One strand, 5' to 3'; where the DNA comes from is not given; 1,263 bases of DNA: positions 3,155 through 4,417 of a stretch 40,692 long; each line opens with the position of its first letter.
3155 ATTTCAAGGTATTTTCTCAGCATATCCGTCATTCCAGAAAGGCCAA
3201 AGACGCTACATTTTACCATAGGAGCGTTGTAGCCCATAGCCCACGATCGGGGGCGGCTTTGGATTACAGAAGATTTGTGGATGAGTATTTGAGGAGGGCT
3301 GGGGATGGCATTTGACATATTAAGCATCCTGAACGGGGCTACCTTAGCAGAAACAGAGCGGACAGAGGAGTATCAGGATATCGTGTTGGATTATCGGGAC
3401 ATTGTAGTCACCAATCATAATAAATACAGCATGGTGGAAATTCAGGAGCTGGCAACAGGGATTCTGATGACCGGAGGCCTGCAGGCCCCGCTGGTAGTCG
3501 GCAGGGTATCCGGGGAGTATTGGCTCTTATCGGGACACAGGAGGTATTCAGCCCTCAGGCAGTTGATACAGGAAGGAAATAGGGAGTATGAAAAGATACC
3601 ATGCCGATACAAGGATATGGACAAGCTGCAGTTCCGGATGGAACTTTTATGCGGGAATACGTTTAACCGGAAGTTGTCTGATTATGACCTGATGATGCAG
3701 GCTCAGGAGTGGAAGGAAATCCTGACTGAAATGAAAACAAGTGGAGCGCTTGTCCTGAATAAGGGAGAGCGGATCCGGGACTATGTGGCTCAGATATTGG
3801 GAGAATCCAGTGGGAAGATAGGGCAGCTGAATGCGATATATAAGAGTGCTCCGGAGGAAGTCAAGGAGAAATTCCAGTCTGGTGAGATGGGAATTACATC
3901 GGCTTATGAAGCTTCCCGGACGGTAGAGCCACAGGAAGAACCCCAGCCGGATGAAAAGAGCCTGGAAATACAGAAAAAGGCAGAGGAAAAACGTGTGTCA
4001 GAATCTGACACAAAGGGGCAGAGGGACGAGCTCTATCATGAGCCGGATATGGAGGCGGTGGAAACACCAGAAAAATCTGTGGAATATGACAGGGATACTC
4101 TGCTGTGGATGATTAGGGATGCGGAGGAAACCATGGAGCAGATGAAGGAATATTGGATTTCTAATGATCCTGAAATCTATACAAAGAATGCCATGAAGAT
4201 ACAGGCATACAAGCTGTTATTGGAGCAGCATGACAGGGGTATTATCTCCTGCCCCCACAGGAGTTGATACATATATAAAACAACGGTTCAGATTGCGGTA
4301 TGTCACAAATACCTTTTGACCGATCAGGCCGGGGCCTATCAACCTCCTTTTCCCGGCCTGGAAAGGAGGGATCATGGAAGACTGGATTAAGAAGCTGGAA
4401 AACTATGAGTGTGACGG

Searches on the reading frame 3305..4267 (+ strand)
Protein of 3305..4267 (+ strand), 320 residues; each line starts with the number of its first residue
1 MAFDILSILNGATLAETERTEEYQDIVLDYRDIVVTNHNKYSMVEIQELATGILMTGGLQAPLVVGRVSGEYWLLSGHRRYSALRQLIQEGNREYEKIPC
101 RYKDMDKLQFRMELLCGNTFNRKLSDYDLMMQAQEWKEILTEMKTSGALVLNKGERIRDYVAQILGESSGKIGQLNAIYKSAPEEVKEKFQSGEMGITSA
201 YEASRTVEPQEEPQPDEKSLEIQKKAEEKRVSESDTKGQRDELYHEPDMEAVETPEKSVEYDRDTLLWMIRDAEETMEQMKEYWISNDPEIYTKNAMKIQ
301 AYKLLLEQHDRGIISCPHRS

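Call 40: search_protein_families(library=pfam, proteins=[window:3305-4267:+], max_evalue=0.001)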
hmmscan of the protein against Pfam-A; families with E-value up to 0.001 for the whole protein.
window:3305-4267:+ (320 aa): 1 family
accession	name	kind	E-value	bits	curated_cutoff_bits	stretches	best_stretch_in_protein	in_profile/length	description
PF02195.25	ParB_N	-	0.00084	19.8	26.3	0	40-107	21-82/95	ParB N-terminal domain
